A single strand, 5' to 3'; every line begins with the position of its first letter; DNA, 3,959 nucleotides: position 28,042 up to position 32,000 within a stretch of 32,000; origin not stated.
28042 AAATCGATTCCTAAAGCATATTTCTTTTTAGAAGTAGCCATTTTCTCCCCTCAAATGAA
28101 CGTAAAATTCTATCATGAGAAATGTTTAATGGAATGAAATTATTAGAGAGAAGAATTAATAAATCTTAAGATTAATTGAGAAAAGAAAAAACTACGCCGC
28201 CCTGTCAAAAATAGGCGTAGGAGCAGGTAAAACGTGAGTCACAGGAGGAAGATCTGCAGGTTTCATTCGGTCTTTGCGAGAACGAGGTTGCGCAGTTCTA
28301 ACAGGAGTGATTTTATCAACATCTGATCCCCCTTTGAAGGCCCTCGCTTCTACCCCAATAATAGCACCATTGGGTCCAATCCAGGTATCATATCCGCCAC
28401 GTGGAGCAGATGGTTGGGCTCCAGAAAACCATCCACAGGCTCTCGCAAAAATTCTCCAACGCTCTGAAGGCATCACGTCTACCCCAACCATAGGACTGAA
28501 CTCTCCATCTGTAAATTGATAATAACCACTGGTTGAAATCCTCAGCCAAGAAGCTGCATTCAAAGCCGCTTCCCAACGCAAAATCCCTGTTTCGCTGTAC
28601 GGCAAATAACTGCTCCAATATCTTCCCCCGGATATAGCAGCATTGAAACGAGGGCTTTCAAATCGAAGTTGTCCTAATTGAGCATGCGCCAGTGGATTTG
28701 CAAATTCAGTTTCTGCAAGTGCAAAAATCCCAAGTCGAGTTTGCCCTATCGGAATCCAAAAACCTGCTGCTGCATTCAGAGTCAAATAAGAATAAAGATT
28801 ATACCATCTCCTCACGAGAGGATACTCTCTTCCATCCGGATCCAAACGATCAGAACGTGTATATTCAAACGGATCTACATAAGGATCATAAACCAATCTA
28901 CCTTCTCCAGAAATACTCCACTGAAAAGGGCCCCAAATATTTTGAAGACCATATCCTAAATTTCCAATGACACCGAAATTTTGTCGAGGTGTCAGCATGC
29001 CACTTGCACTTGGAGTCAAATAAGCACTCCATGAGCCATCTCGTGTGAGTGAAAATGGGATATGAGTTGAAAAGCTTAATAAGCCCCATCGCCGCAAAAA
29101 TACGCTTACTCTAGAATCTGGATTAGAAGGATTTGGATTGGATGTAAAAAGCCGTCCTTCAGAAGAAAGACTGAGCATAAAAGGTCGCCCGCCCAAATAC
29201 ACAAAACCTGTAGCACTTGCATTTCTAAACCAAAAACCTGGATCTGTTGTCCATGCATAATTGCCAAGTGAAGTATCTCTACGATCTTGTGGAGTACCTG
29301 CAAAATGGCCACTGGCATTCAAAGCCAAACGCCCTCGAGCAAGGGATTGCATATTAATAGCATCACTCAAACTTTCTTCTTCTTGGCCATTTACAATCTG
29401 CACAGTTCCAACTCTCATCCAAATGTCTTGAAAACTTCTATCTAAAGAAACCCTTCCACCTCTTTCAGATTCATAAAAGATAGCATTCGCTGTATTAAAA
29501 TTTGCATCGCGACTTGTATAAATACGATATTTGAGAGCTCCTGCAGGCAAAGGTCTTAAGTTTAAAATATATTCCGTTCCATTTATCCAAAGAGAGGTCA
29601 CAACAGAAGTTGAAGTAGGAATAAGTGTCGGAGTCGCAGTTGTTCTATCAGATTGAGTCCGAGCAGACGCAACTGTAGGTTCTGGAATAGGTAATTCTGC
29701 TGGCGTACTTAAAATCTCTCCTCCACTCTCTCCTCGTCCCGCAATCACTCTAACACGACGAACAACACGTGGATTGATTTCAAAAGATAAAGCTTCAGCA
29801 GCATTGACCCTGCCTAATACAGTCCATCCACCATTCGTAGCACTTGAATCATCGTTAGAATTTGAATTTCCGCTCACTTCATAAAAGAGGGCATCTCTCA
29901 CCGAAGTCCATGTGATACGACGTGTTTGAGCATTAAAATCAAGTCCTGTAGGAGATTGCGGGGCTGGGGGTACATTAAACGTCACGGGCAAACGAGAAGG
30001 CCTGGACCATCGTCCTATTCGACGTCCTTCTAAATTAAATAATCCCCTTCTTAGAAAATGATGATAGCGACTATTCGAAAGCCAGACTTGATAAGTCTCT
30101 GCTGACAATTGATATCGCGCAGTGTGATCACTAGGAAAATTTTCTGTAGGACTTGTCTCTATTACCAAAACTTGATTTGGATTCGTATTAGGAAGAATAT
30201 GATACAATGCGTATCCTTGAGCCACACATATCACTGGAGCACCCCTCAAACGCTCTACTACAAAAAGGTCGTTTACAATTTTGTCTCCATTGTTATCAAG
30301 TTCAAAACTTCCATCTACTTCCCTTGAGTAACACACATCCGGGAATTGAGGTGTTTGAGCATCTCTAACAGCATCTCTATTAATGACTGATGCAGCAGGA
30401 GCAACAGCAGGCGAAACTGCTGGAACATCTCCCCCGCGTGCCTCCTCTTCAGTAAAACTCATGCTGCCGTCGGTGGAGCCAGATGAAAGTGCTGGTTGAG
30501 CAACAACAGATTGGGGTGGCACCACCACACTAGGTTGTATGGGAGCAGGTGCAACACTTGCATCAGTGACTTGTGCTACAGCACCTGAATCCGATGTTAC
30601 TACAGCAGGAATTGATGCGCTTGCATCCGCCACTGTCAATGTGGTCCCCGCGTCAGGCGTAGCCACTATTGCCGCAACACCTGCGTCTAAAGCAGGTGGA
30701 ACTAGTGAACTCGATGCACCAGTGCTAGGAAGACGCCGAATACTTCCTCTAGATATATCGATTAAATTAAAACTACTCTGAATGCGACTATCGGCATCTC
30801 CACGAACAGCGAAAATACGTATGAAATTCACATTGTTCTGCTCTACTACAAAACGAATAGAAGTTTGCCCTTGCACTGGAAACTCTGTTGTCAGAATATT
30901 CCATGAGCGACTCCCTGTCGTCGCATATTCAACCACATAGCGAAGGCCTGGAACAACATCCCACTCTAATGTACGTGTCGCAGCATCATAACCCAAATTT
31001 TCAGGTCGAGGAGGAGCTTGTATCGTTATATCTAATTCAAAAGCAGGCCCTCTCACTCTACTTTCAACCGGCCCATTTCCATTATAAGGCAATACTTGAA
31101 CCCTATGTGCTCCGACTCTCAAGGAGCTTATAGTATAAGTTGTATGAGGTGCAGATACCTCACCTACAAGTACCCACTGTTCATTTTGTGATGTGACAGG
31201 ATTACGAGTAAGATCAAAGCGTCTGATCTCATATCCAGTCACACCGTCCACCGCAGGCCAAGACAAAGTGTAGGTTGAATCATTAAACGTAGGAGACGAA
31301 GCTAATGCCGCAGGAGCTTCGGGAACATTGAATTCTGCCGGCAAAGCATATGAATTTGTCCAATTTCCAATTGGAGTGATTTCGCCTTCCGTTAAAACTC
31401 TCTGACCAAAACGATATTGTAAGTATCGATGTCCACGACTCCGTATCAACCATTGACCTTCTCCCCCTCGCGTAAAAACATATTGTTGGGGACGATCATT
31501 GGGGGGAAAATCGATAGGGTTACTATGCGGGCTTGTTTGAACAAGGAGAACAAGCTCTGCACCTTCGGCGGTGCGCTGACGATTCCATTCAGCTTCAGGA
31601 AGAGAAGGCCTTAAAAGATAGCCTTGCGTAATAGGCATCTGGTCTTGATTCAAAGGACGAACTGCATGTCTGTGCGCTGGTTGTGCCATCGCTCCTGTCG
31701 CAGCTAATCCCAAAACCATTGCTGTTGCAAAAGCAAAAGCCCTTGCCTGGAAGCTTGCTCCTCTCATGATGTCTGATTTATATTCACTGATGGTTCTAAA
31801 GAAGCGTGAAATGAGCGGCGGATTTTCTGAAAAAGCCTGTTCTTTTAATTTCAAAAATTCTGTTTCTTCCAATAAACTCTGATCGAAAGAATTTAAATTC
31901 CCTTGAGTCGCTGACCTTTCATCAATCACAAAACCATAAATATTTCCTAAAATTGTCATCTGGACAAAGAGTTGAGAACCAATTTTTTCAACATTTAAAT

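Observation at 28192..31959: Giant FN3-repeat / beta-barrel-like surface protein that is a near-complete lysine desert and compositionally unlike its neighbours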

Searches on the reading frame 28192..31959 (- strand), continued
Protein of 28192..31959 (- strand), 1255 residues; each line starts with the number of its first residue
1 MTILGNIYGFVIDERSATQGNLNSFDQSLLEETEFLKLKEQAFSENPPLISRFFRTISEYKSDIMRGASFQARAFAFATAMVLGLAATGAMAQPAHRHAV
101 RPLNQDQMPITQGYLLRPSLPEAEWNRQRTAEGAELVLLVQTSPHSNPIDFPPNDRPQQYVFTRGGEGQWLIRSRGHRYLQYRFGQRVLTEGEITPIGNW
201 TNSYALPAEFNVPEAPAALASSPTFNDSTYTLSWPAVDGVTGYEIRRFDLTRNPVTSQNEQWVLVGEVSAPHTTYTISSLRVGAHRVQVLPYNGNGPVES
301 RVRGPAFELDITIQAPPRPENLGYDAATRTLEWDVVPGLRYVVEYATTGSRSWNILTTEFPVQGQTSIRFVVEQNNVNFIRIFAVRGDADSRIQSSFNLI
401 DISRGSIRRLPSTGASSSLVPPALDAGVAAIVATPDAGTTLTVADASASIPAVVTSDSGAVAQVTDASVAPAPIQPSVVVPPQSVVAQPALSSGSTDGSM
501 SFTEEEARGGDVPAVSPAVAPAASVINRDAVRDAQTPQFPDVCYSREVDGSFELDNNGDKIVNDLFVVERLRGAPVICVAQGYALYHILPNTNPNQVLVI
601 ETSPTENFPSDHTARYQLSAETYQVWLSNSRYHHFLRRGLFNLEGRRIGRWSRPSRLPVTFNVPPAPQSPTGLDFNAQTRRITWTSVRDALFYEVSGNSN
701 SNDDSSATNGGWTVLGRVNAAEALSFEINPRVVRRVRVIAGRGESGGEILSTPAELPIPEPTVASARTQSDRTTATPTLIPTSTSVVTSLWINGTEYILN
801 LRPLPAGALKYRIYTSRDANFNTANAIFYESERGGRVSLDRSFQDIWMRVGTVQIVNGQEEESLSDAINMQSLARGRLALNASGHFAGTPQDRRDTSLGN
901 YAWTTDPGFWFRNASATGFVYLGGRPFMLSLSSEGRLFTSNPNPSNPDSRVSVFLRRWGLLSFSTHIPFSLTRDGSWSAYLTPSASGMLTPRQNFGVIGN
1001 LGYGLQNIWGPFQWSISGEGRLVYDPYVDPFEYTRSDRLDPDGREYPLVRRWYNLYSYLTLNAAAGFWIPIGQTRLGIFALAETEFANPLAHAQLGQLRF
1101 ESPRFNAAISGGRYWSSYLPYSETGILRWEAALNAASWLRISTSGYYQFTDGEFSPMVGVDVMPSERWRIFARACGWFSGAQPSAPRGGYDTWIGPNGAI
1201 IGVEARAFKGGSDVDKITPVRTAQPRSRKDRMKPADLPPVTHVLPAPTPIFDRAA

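Call 51: search_protein_families(library=pfam, proteins=[P0003, P0004, P0005, P0006, P0007, P0008, P0010, P0011], max_evalue=0.001)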
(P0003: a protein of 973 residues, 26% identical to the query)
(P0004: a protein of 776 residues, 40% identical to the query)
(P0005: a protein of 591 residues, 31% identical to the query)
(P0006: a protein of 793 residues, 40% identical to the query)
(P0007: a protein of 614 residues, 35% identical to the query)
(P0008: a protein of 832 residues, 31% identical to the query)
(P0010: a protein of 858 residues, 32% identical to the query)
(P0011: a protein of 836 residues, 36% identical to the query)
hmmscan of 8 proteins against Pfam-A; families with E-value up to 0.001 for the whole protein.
P0003 (973 aa): 6 families
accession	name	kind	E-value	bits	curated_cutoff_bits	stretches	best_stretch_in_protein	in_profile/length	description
PF00041.27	fn3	-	1.6e-53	179.3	25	5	41-116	2-75/84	Fibronectin type III domain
PF04294.18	VanW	-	6.9e-46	155.4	27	1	804-933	1-130/130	VanW like protein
PF16656.11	Pur_ac_phosph_N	-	5.1e-11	43.4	30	0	508-579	2-82/93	Purple acid Phosphatase, N-terminal domain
PF21605.3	CRLF2-like_D2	-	0.00018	22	27.3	0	143-211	11-77/94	Cytokine receptor-like factor 2-like, D2 domain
PF18539.7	DUF5625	-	0.00026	21.7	26.9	0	311-379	49-115/131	Domain of unknown function (DUF5625)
PF25059.1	FN3_DSCAM-DSCAML_C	-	0.00031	21.4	39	0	258-320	27-88/89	DSCAM/DSCAML C-terminal Fn3-like domain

P0004 (776 aa): 4 families
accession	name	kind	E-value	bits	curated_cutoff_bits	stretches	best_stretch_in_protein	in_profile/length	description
PF00041.27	fn3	-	2.7e-15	56.8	25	0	187-256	17-82/84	Fibronectin type III domain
PF25788.1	Ig_Rha78A_N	-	1.8e-14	54.3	27.4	0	182-259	16-101/105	Rha78A-like, N-terminal immunoglobulin domain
PF16383.10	DUF4992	-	1.4e-12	48.1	29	0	598-620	64-86/183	Domain of unknown function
PF07566.17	DUF1543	-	0.00066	19.9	22.9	0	498-512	38-52/52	Domain of Unknown Function (DUF1543)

P0005 (591 aa): 5 families
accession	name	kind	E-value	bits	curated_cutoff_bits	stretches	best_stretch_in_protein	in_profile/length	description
PF00041.27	fn3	-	6.8e-17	61.9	25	0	35-100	1-71/84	Fibronectin type III domain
PF21910.2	GH85_C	-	5.2e-10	40.1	27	0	221-243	17-39/95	GH85 endohexosaminidases, C-terminal domain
PF10775.14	ATP_sub_h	-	4.2e-08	33.5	25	0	110-138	33-61/69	ATP synthase complex subunit h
PF24854.1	DUF7728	-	8e-07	29.8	27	0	43-89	29-75/155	Domain of unknown function (DUF7728)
PF14627.12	DUF4453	-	1.6e-05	25.4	26.1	0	126-166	54-94/109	Domain of unknown function (DUF4453)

P0006 (793 aa): 4 families
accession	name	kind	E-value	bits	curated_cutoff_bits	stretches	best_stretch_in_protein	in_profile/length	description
PF00041.27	fn3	-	7.6e-15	55.3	25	1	521-590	10-75/84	Fibronectin type III domain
PF07581.17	Glug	-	4.8e-13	49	20.5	0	210-229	2-23/28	The GLUG motif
PF21910.2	GH85_C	-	2.4e-09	38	27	0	709-776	13-81/95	GH85 endohexosaminidases, C-terminal domain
PF16383.10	DUF4992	-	6.7e-07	29.6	29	0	502-543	43-82/183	Domain of unknown function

P0007 (614 aa): 10 families
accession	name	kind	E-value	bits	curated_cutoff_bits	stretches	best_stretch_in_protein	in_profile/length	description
PF13306.12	LRR_5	-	2.1e-56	189.7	27.7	2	83-209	1-126/127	BspA type Leucine rich repeat region (6 copies)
PF00041.27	fn3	-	4.2e-35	120.3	25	4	433-506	3-75/84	Fibronectin type III domain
PF16383.10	DUF4992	-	6.4e-13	49.2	29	0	435-499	56-123/183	Domain of unknown function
PF21910.2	GH85_C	-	1.1e-11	45.5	27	1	253-304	11-60/95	GH85 endohexosaminidases, C-terminal domain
PF16893.11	fn3_2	-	2.5e-09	37.6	27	0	435-499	7-73/89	Fibronectin type III domain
PF25059.1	FN3_DSCAM-DSCAML_C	-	1.3e-07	32.2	39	0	374-421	30-78/89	DSCAM/DSCAML C-terminal Fn3-like domain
PF25788.1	Ig_Rha78A_N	-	2e-07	31.7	27.4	0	534-607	18-98/105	Rha78A-like, N-terminal immunoglobulin domain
PF16656.11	Pur_ac_phosph_N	-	1.3e-06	29.3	30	0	525-599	4-88/93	Purple acid Phosphatase, N-terminal domain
PF25814.1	fn3_SORL1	-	1.9e-06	28.3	27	0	520-592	1-71/90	SORL1-like, fn3 domain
PF04225.17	LysM_OapA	-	4e-05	24.1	22.3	0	365-411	12-59/85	Opacity-associated protein A LysM-like domain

P0008 (832 aa): 8 families
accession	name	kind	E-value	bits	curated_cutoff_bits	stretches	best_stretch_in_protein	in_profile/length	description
PF00041.27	fn3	-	1.3e-34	118.7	25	2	667-741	2-79/84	Fibronectin type III domain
PF21910.2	GH85_C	-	9.3e-17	61.7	27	0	587-620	17-50/95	GH85 endohexosaminidases, C-terminal domain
PF16383.10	DUF4992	-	2.1e-16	60.6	29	0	556-604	31-81/183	Domain of unknown function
PF25814.1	fn3_SORL1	-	4.1e-11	43.2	27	0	485-539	5-58/90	SORL1-like, fn3 domain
PF01108.23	Tissue_fac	-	1.7e-07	31.5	27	0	391-470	19-105/107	Tissue factor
PF13306.12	LRR_5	-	4e-07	30.4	27.7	1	794-830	3-83/127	BspA type Leucine rich repeat region (6 copies)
PF23326.1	UBL_UBAC1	-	4.2e-05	23.8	27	0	312-354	47-90/109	UBAC1 UBL-like domain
PF17092.11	PCB_OB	-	0.00068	20.8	27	0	386-423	36-70/111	Penicillin-binding protein OB-like domain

P0010 (858 aa): 13 families
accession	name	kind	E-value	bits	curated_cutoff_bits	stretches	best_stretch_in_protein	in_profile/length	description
PF00041.27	fn3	-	4.6e-75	248.3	25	7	327-410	2-82/84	Fibronectin type III domain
PF24421.1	Ig_J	-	1.3e-19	70.7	29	0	344-415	30-103/104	Tip attachment protein J, Ig-like domain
PF01161.25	PBP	-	1.2e-15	58.5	24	1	726-849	2-135/135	Phosphatidylethanolamine-binding protein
PF25523.1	Ig_RIMBP2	-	1.6e-15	57.4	27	0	133-162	2-31/105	RIMBP2-like, immunoglobulin-like domain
PF25059.1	FN3_DSCAM-DSCAML_C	-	3.1e-12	47.1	39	0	451-506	23-77/89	DSCAM/DSCAML C-terminal Fn3-like domain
PF18611.7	IL3Ra_N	-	1.8e-11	44.2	26.1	0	342-396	11-66/78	IL-3 receptor alpha chain N-terminal domain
PF23608.1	Ig_ILCR1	-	2.6e-07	31.1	27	0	368-399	57-88/114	ILCR1 Ig-like domain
PF17789.7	MG4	-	1.2e-06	29.1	24.7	0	387-454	13-72/95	Macroglobulin domain MG4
PF20943.3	DUF4785_3rd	-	3.3e-06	27.6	24.5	0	252-320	33-103/106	Domain of unknown function (DUF4785) C-terminal domain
PF19743.5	ASTN1_2_fn3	-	4.9e-06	27.3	24.3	0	478-507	91-120/123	ASTN1/2 Fn3 domain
PF17962.7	bMG6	-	2.3e-05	25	23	0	474-510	4-40/112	Bacterial macroglobulin domain 6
PF16656.11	Pur_ac_phosph_N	-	6.4e-05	23.9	30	0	427-503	4-89/93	Purple acid Phosphatase, N-terminal domain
PF21536.4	BTB_KLHL33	-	0.0009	19.5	27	0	632-649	33-50/63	Kelch-like protein 33-like, BTB/POZ domain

P0011 (836 aa): 12 families
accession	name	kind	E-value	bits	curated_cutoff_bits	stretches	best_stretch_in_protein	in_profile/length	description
PF00041.27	fn3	-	2.9e-63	210.5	25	6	238-309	2-79/84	Fibronectin type III domain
PF24489.1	Ig_J_second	-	2.7e-23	82.4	27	0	453-482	58-88/105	Tip attachment protein J second Ig-like domain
PF25059.1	FN3_DSCAM-DSCAML_C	-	4e-13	49.9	39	0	613-655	38-80/89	DSCAM/DSCAML C-terminal Fn3-like domain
PF16383.10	DUF4992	-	6.6e-10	39.4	29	0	48-82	48-82/183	Domain of unknown function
PF21910.2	GH85_C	-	4e-09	37.2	27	0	587-623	16-53/95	GH85 endohexosaminidases, C-terminal domain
PF23608.1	Ig_ILCR1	-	1.3e-08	35.4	27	0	275-301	62-88/114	ILCR1 Ig-like domain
PF16656.11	Pur_ac_phosph_N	-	2e-08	35.1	30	0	147-229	14-90/93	Purple acid Phosphatase, N-terminal domain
PF01108.23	Tissue_fac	-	8.2e-07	29.3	27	0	570-648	17-107/107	Tissue factor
PF24421.1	Ig_J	-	1.3e-06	28.9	29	0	274-304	61-90/104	Tip attachment protein J, Ig-like domain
PF07495.19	Y_Y_Y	-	3.9e-06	27.1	26.6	0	280-305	29-53/65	Y_Y_Y domain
PF23759.1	GBD_T9SS_assoc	-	6.8e-05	23.6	27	0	275-302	81-108/116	Galactose binding domain-like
PF21466.3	GH101_dom-5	-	0.0002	21.6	27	0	198-226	45-73/145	Endo-alpha-N-acetylgalactosaminidase, domain 5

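Call 52: find_related_loci(query=A3, collection=metagenome_contigs, flank=6000)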
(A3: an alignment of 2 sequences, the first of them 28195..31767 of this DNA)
Query A3 (1191 aa) in metagenome_contigs; peptide patterns used: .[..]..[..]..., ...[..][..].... (x = any residue, [..] = any of these).
223 stretches matched a pattern, but none encodes a relative of the query by tblastn (E <= 1e-3).

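Call 60: search_protein_families(library=ncbifam, alignment_id=A1, max_evalue=10)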
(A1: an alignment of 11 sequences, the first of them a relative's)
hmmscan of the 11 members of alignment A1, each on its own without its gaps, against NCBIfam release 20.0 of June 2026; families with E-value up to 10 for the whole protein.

A. member 1, L001:6316-8385:+ (690 aa): 0 families

B. families by the number of members that match (of 11 scanned): 6 families
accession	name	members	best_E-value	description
NF002686.0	PRK02458.1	1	0.0035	ribose-phosphate diphosphokinase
NF043058.1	T4SS_LegC2C7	1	0.012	LegC2/C7 family Dot/Icm T4SS effector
NF040728.1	MerB_rel_SaoL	1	0.11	MerB-like organometallic lyase SaoL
NF009402.0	PRK12767.1-1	1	0.11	carbamoyl phosphate synthase-like protein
TIGR02499.1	HrpE_YscL_not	1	0.15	type III secretion system stator protein SctL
NF010555.0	PRK13949.1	1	0.3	shikimate kinase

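Call 63: list_cluster_members(proteins=[P0001, P0002])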
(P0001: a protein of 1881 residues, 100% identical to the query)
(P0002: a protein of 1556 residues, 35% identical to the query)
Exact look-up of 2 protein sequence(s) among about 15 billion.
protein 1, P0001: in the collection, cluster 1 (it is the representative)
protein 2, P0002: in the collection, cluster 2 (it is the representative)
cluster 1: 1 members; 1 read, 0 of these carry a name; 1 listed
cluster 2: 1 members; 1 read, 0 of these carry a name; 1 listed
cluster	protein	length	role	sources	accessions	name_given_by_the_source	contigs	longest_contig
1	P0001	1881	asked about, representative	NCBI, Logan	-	-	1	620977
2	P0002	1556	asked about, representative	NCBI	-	-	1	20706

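Call 69: find_homologous_proteins(query=A3, max_evalue=0.01)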
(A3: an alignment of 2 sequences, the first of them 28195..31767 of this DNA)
Query A3 (2 sequences) (1191 aa, profile of the alignment): 1 proteins with E <= 0.01 among 8000 candidates.
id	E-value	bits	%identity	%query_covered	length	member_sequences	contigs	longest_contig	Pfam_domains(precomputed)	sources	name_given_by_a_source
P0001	0.0e+0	2447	100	100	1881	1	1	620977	-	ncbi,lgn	-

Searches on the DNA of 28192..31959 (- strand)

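Call 72: search_rna_families(source=L001, start=6050, end=6400, threshold=evalue, max_evalue=1)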
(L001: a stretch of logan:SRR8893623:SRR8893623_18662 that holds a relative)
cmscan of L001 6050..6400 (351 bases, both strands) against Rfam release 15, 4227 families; matches with E-value up to 1: 0.
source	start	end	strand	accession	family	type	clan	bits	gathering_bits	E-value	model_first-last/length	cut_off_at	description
